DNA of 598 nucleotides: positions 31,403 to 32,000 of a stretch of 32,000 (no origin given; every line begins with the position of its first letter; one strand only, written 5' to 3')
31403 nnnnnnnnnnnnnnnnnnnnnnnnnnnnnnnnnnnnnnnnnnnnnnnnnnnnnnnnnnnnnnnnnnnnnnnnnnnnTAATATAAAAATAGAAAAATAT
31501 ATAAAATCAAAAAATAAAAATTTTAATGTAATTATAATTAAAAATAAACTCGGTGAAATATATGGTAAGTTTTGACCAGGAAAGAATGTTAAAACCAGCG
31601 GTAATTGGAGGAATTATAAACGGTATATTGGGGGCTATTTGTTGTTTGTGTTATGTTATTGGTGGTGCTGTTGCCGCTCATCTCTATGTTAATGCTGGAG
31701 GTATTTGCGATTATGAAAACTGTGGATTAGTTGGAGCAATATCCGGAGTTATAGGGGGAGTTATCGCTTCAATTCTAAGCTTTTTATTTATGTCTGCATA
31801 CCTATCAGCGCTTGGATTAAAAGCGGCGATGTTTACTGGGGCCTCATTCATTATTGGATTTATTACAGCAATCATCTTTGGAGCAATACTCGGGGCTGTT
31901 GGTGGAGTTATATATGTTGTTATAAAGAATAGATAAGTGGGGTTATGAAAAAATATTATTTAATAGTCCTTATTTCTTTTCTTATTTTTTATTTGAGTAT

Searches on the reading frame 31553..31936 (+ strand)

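Call 74: search_protein_families(library=pfam, proteins=[window:31553-31936:+], max_evalue=0.001)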
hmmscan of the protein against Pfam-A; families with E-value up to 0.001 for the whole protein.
window:31553-31936:+ (127 aa): 1 family
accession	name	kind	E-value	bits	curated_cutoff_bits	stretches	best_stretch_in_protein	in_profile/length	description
PF17647.6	DUF5518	-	5e-05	23.8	27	1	14-120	2-112/116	Family of unknown function (DUF5518)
